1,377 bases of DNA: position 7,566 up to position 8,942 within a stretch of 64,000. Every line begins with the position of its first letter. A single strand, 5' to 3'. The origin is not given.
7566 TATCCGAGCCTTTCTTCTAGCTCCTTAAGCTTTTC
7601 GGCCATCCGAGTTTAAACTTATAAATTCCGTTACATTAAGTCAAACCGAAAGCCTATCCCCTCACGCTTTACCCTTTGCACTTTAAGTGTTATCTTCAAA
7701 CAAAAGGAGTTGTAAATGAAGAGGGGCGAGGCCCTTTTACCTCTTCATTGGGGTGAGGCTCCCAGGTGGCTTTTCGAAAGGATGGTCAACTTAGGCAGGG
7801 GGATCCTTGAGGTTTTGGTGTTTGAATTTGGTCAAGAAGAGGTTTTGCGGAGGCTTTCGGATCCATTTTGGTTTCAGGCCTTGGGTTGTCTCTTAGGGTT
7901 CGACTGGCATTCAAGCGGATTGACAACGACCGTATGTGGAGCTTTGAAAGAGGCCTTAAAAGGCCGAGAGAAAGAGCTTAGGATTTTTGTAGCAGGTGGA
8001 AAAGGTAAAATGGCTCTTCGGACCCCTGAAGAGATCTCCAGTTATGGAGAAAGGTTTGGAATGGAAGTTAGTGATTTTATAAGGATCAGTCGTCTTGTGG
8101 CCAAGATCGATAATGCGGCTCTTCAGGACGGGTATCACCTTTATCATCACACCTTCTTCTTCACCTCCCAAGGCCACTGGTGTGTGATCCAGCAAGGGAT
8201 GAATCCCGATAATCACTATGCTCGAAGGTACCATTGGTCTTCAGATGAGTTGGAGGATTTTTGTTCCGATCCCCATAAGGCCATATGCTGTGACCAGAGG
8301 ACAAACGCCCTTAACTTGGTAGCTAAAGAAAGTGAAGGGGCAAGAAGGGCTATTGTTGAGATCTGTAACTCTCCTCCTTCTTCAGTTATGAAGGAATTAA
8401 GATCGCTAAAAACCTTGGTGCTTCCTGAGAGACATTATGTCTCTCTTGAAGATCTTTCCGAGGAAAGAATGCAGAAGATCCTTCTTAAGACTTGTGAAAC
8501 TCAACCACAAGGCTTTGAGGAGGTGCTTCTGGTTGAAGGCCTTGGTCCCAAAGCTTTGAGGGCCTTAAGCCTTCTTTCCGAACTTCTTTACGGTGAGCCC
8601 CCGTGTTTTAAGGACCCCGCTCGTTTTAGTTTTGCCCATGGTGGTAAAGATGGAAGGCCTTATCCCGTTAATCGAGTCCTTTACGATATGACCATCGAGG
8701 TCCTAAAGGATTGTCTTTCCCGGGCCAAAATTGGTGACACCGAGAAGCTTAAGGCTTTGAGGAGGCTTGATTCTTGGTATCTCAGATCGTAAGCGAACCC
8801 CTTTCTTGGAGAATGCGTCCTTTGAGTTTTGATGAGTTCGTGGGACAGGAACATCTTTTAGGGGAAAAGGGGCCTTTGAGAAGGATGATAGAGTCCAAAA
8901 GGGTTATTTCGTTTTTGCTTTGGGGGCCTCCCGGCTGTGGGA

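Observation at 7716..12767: Translationally coupled DUF763-rarA-endoQ-m5C methyltransferase operon with archaeal-type components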

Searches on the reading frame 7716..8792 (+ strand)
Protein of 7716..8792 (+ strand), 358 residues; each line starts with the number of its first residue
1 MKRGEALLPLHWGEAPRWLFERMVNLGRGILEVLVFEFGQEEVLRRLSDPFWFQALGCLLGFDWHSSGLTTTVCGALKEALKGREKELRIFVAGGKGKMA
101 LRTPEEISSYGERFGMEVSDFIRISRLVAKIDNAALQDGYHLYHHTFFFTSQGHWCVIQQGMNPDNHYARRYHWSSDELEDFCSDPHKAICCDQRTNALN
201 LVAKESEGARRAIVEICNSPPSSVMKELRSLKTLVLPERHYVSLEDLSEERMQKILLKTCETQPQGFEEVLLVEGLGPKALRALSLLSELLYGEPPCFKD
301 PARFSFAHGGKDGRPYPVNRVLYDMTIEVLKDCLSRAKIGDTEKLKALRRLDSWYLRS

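Call 3: search_protein_families(library=pfam, proteins=[window:7716-8792:+])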
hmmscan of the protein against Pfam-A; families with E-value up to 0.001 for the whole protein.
window:7716-8792:+ (358 aa): 1 family
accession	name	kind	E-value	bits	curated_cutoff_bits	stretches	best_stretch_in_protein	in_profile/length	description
PF05559.16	DUF763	-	6.1e-134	446.7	35.5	1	6-318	3-319/319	Protein of unknown function (DUF763)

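Call 4: search_protein_families(library=ncbifam, proteins=[window:7716-8792:+])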
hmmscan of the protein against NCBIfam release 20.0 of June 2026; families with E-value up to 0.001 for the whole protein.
window:7716-8792:+ (358 aa): 0 families

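Call 11: search_solved_structures(query=window:7716-8792:+, max_evalue=1)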
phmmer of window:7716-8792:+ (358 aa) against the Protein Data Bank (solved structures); distinct sequences matched with E-value up to 1: 1.
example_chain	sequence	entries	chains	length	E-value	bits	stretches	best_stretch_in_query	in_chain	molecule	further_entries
8k42_R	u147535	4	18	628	0.24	13.7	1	68-152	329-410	VP4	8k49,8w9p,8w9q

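Call 14: find_homologous_proteins(query=window:7716-8792:+, max_evalue=0.00001)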
Query window:7716-8792:+ (358 aa): 8000 proteins with E <= 0.00001 among 8000 candidates; the best 120 are listed.
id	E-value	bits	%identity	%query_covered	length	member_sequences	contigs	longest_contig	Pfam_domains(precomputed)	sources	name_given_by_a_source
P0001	4.6e-225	765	92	100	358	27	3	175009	PF05559.17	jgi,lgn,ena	jgi:hypothetical protein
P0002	4.7e-175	600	72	100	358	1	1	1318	PF05559.17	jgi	-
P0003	1.2e-172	592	70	100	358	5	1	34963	PF05559.17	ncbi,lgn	-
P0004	4.2e-171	587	72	100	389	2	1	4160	PF05559.17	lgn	-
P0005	5.6e-171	587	70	100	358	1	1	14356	PF05559.17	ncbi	-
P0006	2.9e-170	584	70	100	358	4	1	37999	PF05559.17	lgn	-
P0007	7.3e-167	573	69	100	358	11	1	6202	PF05559.17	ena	-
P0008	4.2e-166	571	68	100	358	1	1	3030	PF05559.17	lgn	-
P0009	2.5e-155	535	64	100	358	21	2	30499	PF05559.17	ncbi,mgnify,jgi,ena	mgnify:FL=1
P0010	1.7e-146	506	61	99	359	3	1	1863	PF05559.17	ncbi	-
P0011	1.4e-145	503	61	99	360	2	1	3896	PF05559.17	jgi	jgi:hypothetical protein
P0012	8.1e-145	501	58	99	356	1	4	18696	PF05559.17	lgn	-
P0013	2.5e-144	499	61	99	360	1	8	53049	PF05559.17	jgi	jgi:hypothetical protein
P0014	2.9e-144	499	58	99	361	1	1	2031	PF05559.17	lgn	-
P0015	3.4e-143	495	58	100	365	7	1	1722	PF05559.17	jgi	-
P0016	7.8e-143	494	61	99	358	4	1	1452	PF05559.17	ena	-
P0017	2.1e-142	493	60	98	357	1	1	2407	PF05559.17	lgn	-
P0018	4.8e-142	491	60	98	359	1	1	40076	PF05559.17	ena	-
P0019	5.7e-142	491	59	99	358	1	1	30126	PF05559.17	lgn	-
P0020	8.3e-142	491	58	99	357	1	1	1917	PF05559.17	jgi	jgi:hypothetical protein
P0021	8.9e-142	491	59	99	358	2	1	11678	PF05559.17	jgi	jgi:hypothetical protein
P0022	2.3e-141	489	58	100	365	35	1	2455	PF05559.17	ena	-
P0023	3.0e-141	489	60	98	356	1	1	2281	PF05559.17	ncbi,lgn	ncbi:MAG: DUF763 domain-containing protein [Candidatus Aminicenantia bacterium]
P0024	3.0e-141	489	61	98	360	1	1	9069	PF05559.17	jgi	jgi:hypothetical protein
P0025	3.7e-141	489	60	98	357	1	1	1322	PF05559.17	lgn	-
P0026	3.9e-141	488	58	99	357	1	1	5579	PF05559.17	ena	-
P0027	4.5e-141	488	58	99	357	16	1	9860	PF05559.17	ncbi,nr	ncbi:MAG: DUF763 domain-containing protein [Proteobacteria bacterium]|nr:DUF763 domain-containing pr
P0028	5.2e-141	488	57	99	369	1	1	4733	PF05559.17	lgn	-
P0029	9.6e-141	487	58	99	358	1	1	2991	PF05559.17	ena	-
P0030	9.9e-141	487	59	99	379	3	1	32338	PF05559.17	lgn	-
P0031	1.3e-140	487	58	99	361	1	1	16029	PF05559.17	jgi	jgi:hypothetical protein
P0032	1.4e-140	487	57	99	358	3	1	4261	PF05559.17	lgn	-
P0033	2.1e-140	486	57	99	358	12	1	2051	PF05559.17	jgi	jgi:hypothetical protein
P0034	3.1e-140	486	58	98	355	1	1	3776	PF05559.17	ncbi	-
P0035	3.2e-140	485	59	98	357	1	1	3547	PF05559.17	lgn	-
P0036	4.5e-140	485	58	99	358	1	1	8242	PF05559.17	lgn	-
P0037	4.8e-140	485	59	99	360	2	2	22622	PF05559.17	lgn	-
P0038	6.6e-140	484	59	100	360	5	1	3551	PF05559.17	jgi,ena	-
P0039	7.0e-140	484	58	100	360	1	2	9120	PF05559.17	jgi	jgi:hypothetical protein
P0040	7.9e-140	484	59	99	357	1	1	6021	PF05559.17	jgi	jgi:hypothetical protein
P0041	8.7e-140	484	59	98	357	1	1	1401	PF05559.17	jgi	jgi:hypothetical protein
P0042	1.0e-139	484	57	99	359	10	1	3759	PF05559.17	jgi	jgi:hypothetical protein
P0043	1.4e-139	483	58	99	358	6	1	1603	PF05559.17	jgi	jgi:hypothetical protein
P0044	1.7e-139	483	58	99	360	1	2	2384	PF05559.17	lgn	-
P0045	2.0e-139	483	58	98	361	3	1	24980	PF05559.17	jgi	-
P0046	2.2e-139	483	58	99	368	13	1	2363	PF05559.17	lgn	-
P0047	2.6e-139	482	58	99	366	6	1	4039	PF05559.17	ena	-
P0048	2.6e-139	482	58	99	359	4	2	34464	PF05559.17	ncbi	-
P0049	3.0e-139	482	58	99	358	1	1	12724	PF05559.17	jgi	jgi:hypothetical protein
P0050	3.1e-139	482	59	99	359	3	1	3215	PF05559.17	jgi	jgi:hypothetical protein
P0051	3.1e-139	482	58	99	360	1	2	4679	PF05559.17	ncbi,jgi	jgi:hypothetical protein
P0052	3.5e-139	482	59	99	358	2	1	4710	PF05559.17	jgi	-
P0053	3.7e-139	482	58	100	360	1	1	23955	PF05559.17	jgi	-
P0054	3.8e-139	482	58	98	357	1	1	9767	PF05559.17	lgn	-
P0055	3.8e-139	482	59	99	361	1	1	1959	PF05559.17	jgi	-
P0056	4.2e-139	482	54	100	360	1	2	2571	PF05559.17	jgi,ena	-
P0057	4.3e-139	482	58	99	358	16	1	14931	PF05559.17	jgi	jgi:hypothetical protein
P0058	4.5e-139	482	57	99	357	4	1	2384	PF05559.17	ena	-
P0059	5.6e-139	481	58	98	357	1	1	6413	PF05559.17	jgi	-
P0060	5.8e-139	481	59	98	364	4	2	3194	PF05559.17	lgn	-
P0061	6.0e-139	481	56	99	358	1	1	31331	PF05559.17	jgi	-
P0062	6.0e-139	481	57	99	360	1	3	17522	PF05559.17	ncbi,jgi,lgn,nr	ncbi:MAG: DUF763 domain-containing protein [Nitrospira sp.]|nr:DUF763 domain-containing protein [Nit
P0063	6.1e-139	481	59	100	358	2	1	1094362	PF05559.17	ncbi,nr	ncbi:MAG: DUF763 domain-containing protein [Deltaproteobacteria bacterium]|nr:MAG: DUF763 domain-con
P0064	7.5e-139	481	60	99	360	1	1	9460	PF05559.17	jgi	jgi:hypothetical protein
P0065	9.9e-139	481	58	99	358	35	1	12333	PF05559.17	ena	-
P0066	1.2e-138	480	58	99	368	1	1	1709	PF05559.17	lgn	-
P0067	1.7e-138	480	58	98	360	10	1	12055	PF05559.17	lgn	-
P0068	1.8e-138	480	59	100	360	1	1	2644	PF05559.17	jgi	jgi:hypothetical protein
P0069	2.0e-138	480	58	99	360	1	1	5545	PF05559.17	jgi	jgi:hypothetical protein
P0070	2.1e-138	480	58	99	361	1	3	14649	PF05559.17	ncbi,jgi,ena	-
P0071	2.4e-138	479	57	99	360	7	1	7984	PF05559.17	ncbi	-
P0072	3.0e-138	479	59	99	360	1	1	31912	PF05559.17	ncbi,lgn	-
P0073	3.0e-138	479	58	99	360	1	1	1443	PF05559.17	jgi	jgi:hypothetical protein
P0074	3.0e-138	479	58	98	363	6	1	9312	PF05559.17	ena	-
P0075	3.3e-138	479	59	99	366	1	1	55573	PF05559.17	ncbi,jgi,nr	ncbi:MAG: DUF763 domain-containing protein [Deltaproteobacteria bacterium]|nr:DUF763 domain-containi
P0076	3.5e-138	479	57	100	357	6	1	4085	PF05559.17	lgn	-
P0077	3.6e-138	479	59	99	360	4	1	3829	PF05559.17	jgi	jgi:hypothetical protein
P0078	3.7e-138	479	57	99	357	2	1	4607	PF05559.17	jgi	-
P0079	3.9e-138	479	55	99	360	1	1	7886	PF05559.17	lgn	-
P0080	4.0e-138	479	59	99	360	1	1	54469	PF05559.17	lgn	-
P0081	4.4e-138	478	58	100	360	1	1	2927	PF05559.17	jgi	jgi:hypothetical protein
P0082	5.0e-138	478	57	99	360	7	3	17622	PF05559.17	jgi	jgi:hypothetical protein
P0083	6.2e-138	478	59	99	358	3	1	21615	PF05559.17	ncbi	-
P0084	6.5e-138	478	58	99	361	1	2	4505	PF05559.17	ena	-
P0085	6.5e-138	478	58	99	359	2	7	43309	PF05559.17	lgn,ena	-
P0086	6.7e-138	478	58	98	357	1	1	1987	PF05559.17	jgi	jgi:hypothetical protein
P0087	7.1e-138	478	58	99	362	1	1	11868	PF05559.17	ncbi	-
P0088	7.3e-138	478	58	99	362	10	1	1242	PF05559.17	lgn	-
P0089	8.6e-138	477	59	99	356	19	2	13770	PF05559.17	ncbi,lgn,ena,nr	ncbi:DUF763 domain-containing protein [candidate division KSB1 bacterium]|nr:MAG: DUF763 domain-cont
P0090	8.7e-138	477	56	99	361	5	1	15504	PF05559.17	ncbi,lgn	ncbi:MAG: DUF763 domain-containing protein [candidate division WOR-3 bacterium]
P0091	9.0e-138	477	59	100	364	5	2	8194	PF05559.17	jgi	jgi:hypothetical protein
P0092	9.2e-138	477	58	98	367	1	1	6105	PF05559.17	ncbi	ncbi:MAG: DUF763 domain-containing protein [Nitrospirota bacterium]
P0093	9.2e-138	477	57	99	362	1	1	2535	PF05559.17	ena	-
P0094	9.6e-138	477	58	98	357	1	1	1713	PF05559.17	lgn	-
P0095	1.1e-137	477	58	99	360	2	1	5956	PF05559.17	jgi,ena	-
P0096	1.2e-137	477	56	98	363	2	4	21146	PF05559.17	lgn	-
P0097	1.2e-137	477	57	99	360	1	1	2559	PF05559.17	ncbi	-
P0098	1.6e-137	477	58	100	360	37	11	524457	PF05559.17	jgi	jgi:uncharacterized protein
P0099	1.6e-137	477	56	98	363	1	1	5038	PF05559.17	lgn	-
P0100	1.7e-137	477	58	99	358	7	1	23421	PF05559.17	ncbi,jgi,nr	ncbi:MAG: hypothetical protein AMJ45_00980 [Syntrophobacter sp. DG_60]|nr:MAG: hypothetical protein 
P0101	1.8e-137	476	58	99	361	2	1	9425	PF05559.17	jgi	-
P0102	1.8e-137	476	58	99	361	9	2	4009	PF05559.17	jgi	jgi:hypothetical protein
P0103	2.0e-137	476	58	99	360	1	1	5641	PF05559.17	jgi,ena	-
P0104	2.3e-137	476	57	98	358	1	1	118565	PF05559.17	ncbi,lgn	-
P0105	2.4e-137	476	58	99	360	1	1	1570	PF05559.17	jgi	-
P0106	2.5e-137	476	58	99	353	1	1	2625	PF05559.17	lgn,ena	-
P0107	2.5e-137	476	58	99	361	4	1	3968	PF05559.17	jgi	-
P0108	2.6e-137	476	57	99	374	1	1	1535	PF05559.17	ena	-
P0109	2.8e-137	476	57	100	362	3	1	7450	PF05559.17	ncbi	-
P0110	2.8e-137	476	57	99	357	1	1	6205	PF05559.17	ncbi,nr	ncbi:MAG: DUF763 domain-containing protein [Chloroflexi bacterium]|nr:DUF763 domain-containing prote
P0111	2.9e-137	476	58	98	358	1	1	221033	PF05559.17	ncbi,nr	ncbi:MAG: DUF763 domain-containing protein [Candidatus Omnitrophica bacterium]|nr:DUF763 domain-cont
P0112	2.9e-137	476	57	98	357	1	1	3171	PF05559.17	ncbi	ncbi:MAG: DUF763 domain-containing protein [Candidatus Hydrogenedentota bacterium]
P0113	3.3e-137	476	58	99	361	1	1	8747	PF05559.17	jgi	-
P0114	3.3e-137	476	58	99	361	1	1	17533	PF05559.17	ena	-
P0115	3.9e-137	475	56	99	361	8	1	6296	PF05559.17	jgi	jgi:hypothetical protein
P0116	4.0e-137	475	57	99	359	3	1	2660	PF05559.17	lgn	-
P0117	4.5e-137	475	56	99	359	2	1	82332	PF05559.17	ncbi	ncbi:MAG: DUF763 domain-containing protein [Nitrospirota bacterium]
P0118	4.8e-137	475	58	99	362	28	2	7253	PF05559.17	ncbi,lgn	-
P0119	4.8e-137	475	56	99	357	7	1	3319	PF05559.17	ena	-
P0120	5.8e-137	475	58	99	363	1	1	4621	PF05559.17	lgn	-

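Call 15: find_related_loci(query=window:7716-8792:+, collection=genome_contigs, flank=8000)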
Query window:7716-8792:+ (358 aa) in genome_contigs; peptide patterns used: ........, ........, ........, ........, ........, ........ (x = any residue, [..] = any of these).
240 stretches matched a pattern; 186 encode a relative of the query (tblastn E <= 1e-3); the best 80 are kept; 80 distinct loci.
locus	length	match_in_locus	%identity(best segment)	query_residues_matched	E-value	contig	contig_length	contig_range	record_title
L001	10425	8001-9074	95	1-358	0e+0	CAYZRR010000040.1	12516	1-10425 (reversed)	MAG TPA_asm: uncultured Thermodesulfobacteriota bacterium isolate binchicken_co25_115 genome assembly, contig: k141_1195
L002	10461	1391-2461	70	1-357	7e-175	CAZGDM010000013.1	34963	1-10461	MAG TPA_asm: uncultured Thermodesulfobacteriota bacterium isolate SRP338002_co1_131 genome assembly, contig: NODE_1125_l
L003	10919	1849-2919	70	1-357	2e-171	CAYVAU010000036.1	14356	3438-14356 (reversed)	MAG TPA_asm: uncultured Thermodesulfobacteriota bacterium isolate SRP141559_co1_72 genome assembly, contig: NODE_2272_le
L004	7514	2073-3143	69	1-357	3e-169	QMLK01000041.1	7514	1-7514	MAG: Deltaproteobacteria bacterium isolate B13_G15 B13_Guay15_scaffold_03455, whole genome shotgun sequence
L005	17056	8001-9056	70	6-357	3e-168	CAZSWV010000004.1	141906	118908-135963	MAG TPA_asm: uncultured Thermodesulfobacteriota bacterium isolate SRP104967_co2_41 genome assembly, contig: NODE_34_leng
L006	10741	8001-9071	64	1-357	1e-159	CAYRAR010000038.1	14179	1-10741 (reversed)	MAG TPA_asm: uncultured Thermodesulfobacteriota bacterium isolate SRP338002_co1_158 genome assembly, contig: NODE_3972_l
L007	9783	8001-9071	63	1-357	5e-157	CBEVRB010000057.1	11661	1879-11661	MAG TPA_asm: uncultured bacterium isolate SRR24791474_binner12_Refined_27 genome assembly, contig: ERZ25515408.1090, who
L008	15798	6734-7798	61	1-355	7e-150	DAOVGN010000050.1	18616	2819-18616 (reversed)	MAG TPA_asm: Deltaproteobacteria bacterium isolate CSMAG_1136 CSMAG_1136_k141_6520565_length_18616_cov_10.9643, whole ge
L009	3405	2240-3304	60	1-355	2e-152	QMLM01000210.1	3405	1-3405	MAG: Deltaproteobacteria bacterium isolate B11_G15 B11_Guay15_scaffold_16103, whole genome shotgun sequence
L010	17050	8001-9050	58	2-351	5e-144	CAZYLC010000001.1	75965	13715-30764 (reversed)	MAG TPA_asm: uncultured Thermodesulfovibrio sp. isolate binchicken_co40_40 genome assembly, contig: NODE_344_length_7596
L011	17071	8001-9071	59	1-357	8e-143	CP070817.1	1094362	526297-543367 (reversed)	MAG: Deltaproteobacteria bacterium isolate bin116 chromosome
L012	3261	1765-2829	59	1-355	2e-148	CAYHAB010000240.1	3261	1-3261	MAG TPA_asm: uncultured Thermodesulfobacteriota bacterium isolate ERP119294_co2_426 genome assembly, contig: k141_864332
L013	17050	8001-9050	57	2-351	3e-142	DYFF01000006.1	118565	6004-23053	MAG TPA_asm: Thermodesulfovibrio sp. isolate Tomsk_34_156 Tomsk_k141_26362, whole genome shotgun sequence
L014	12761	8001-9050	57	2-351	1e-141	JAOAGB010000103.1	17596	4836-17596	MAG: Thermodesulfovibrio sp. isolate SKW306 k141_72383, whole genome shotgun sequence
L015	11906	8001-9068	58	2-357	2e-141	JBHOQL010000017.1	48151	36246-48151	MAG: Anaerolineae bacterium isolate C0_2 k141_86725, whole genome shotgun sequence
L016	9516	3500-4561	58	1-354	2e-141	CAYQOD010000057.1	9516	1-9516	MAG TPA_asm: uncultured Thermodesulfobacteriota bacterium isolate binchicken_co252_14 genome assembly, contig: NODE_919_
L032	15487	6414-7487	56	1-358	1e-137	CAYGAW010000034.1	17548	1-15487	MAG TPA_asm: uncultured Anaerolineales bacterium isolate ERP108616_co1_293 genome assembly, contig: k119_1387946, whole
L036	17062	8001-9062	55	2-354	2e-137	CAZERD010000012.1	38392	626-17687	MAG TPA_asm: uncultured Desulfurellales bacterium isolate SRP128015_co1_469 genome assembly, contig: NODE_1021_length_38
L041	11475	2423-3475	56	2-352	5e-136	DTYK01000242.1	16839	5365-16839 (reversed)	MAG TPA_asm: Candidatus Latescibacterota bacterium isolate UWMA-0219 k99_375683, whole genome shotgun sequence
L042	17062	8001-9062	56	1-354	4e-136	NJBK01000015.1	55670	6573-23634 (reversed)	MAG: Chloroflexi bacterium B3_Chlor 340, whole genome shotgun sequence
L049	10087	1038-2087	55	1-350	9e-134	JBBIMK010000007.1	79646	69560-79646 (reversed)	MAG: bacterium isolate BQF170218_bin_230 NODE_415_length_79646_cov_9.210212, whole genome shotgun sequence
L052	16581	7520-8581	55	1-354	2e-132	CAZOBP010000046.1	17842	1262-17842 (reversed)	MAG TPA_asm: uncultured Anaerolineales bacterium isolate binchicken_co228_446 genome assembly, contig: NODE_4378_length_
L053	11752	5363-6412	58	2-353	2e-132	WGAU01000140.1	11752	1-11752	MAG: Aquificota bacterium isolate S143_74 k151_466267, whole genome shotgun sequence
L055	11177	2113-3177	52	2-356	8e-131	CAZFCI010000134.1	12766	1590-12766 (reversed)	MAG TPA_asm: uncultured Clostridia bacterium isolate SRP231805_co4_28 genome assembly, contig: k141_211015, whole genome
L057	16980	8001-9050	55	2-351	2e-130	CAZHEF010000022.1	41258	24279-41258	MAG TPA_asm: uncultured Clostridia bacterium isolate binchicken_co40_105 genome assembly, contig: NODE_728_length_41258_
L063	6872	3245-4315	53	1-357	2e-129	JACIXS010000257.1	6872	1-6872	MAG: bacterium isolate MAG-58 Unclassified_M_bin7_Scaffold_259, whole genome shotgun sequence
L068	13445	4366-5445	53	1-357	2e-128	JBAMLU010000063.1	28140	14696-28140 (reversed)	MAG: bacterium isolate MAG13 ExploCarb_3808S_S2_452_length_28140_cov_3, whole genome shotgun sequence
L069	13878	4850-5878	52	1-354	6e-127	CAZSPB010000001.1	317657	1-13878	MAG TPA_asm: uncultured archaeon isolate binchicken_co6_169 genome assembly, contig: NODE_3_length_317657_cov_14.718824,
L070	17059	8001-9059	55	1-355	6e-127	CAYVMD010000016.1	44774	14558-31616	MAG TPA_asm: uncultured bacterium isolate binchicken_co193_35 genome assembly, contig: NODE_357_length_44774_cov_5.55994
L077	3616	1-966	54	35-356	5e-129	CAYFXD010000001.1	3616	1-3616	MAG TPA_asm: uncultured Actinomycetota bacterium isolate ERP108616_co1_402 genome assembly, contig: k119_912994, whole g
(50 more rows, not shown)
